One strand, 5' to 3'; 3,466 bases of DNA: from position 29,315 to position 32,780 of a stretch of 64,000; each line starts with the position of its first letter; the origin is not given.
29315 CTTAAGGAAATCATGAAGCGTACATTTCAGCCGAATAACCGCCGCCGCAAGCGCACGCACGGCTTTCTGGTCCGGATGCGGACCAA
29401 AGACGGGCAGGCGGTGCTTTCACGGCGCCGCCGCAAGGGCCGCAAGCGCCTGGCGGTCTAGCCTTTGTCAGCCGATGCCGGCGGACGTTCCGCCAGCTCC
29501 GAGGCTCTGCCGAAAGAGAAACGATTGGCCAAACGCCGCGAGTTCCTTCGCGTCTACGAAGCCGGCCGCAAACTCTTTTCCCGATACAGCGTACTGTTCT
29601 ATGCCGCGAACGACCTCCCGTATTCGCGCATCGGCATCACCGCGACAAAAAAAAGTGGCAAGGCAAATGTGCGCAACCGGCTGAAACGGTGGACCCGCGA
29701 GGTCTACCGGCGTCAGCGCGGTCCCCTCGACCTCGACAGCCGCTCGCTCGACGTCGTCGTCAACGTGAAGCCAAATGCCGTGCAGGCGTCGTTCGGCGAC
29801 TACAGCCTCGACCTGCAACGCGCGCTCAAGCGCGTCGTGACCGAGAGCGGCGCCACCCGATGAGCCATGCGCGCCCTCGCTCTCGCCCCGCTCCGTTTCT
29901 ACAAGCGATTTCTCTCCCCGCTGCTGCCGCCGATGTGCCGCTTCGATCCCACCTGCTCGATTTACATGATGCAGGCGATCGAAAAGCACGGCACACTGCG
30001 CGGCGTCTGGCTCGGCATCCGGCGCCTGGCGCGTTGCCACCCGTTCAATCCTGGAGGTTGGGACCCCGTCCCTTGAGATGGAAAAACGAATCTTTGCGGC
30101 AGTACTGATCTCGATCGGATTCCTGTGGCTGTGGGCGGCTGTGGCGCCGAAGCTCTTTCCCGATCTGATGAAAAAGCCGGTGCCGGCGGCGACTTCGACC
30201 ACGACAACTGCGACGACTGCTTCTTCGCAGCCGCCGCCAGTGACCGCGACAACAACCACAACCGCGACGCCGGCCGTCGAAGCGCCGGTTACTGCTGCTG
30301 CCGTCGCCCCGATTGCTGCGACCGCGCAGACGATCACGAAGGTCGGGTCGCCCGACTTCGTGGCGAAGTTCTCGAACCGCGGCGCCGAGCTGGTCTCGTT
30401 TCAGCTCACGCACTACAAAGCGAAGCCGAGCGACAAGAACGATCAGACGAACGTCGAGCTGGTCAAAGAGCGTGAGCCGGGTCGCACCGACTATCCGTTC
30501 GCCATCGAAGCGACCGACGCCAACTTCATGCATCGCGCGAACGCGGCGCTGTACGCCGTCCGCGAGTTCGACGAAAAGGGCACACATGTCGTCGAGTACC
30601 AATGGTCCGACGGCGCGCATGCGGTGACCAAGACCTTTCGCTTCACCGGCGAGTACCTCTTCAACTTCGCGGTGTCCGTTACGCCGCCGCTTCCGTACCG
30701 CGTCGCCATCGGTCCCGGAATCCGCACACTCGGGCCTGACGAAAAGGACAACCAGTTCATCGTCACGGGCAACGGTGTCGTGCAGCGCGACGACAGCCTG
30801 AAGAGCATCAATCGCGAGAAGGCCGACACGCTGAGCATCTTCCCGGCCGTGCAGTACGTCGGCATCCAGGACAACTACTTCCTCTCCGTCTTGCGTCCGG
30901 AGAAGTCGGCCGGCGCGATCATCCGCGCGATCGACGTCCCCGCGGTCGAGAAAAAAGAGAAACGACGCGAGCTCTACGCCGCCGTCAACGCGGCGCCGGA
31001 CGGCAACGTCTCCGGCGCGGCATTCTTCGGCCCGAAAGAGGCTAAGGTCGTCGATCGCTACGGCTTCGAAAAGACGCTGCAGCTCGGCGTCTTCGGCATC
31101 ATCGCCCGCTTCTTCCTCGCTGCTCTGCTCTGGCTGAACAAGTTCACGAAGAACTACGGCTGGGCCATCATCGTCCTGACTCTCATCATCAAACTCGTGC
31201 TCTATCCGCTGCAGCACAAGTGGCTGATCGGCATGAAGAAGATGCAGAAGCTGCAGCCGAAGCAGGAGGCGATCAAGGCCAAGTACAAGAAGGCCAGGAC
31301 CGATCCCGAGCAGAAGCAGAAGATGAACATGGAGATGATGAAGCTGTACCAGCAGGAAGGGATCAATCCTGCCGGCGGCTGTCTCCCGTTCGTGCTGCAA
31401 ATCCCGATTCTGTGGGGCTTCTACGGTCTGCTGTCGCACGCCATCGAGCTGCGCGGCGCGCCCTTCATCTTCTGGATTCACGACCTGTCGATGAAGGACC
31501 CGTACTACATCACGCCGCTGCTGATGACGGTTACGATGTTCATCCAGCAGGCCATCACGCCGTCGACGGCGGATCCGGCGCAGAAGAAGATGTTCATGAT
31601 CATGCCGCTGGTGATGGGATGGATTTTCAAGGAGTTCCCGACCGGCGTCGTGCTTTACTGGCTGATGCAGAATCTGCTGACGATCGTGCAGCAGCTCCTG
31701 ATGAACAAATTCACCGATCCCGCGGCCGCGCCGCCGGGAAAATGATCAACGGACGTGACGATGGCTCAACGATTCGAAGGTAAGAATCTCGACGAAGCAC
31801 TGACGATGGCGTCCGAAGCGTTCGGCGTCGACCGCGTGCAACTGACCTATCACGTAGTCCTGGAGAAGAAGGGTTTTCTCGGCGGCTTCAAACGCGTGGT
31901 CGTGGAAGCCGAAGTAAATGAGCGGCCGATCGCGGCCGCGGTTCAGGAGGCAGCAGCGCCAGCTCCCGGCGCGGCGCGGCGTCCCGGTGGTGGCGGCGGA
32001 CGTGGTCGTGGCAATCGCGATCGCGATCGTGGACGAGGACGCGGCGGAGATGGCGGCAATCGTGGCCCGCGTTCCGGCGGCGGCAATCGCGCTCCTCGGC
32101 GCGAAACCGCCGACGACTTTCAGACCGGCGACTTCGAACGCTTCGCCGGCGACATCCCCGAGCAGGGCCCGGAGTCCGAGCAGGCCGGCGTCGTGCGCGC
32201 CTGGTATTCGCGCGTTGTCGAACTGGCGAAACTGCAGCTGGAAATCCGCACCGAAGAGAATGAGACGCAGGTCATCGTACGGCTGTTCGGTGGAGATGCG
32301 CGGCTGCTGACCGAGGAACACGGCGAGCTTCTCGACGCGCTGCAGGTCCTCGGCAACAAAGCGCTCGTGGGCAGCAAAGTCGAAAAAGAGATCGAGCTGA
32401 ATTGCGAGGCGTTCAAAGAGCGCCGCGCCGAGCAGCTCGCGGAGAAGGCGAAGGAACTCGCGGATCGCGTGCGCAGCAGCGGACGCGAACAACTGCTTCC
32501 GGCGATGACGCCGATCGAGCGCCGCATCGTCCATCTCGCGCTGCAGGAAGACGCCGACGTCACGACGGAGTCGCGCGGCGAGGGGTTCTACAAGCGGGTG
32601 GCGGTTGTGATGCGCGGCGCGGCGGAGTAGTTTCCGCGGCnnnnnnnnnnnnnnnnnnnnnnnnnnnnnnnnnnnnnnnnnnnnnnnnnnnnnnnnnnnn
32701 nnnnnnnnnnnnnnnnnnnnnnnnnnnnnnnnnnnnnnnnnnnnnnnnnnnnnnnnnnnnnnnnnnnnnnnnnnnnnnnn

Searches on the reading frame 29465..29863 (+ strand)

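Call 65: search_protein_families(library=pfam, proteins=[window:29465-29863:+])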
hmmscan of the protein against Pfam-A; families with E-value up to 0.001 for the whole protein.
window:29465-29863:+ (132 aa): 1 family
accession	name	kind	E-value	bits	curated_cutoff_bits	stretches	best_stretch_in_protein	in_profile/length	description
PF00825.24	Ribonuclease_P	-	4.1e-27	94.8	22.3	1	15-124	1-108/109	Ribonuclease P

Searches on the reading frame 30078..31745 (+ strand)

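Call 65: search_protein_families(library=pfam, proteins=[window:30078-31745:+])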
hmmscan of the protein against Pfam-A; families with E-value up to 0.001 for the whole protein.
window:30078-31745:+ (555 aa): 2 families
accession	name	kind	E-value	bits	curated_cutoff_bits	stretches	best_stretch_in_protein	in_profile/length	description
PF02096.25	60KD_IMP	-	3.7e-57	193.3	35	1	360-544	1-163/163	60Kd inner membrane protein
PF14849.12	YidC_periplas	-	2.7e-20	73.9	24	1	88-347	3-281/283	YidC periplasmic domain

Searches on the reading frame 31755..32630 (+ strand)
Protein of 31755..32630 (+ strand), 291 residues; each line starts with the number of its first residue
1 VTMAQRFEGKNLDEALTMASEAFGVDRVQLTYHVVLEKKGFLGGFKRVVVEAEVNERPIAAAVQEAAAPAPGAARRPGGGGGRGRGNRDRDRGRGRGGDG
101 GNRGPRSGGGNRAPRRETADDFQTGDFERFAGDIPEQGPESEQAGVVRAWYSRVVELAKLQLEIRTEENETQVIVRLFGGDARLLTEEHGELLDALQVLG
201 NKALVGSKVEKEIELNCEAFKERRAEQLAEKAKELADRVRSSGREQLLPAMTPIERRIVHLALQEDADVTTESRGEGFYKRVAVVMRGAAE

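Call 65: search_protein_families(library=pfam, proteins=[window:31755-32630:+])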
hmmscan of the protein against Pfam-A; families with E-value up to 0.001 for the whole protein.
window:31755-32630:+ (291 aa): 2 families
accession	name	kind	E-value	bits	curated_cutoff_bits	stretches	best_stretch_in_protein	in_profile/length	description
PF01424.28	R3H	-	2.8e-14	53.3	26.8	1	227-284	2-58/60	R3H domain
PF14804.11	Jag_N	-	1.3e-08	35.6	25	1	7-53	1-49/50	Jag N-terminus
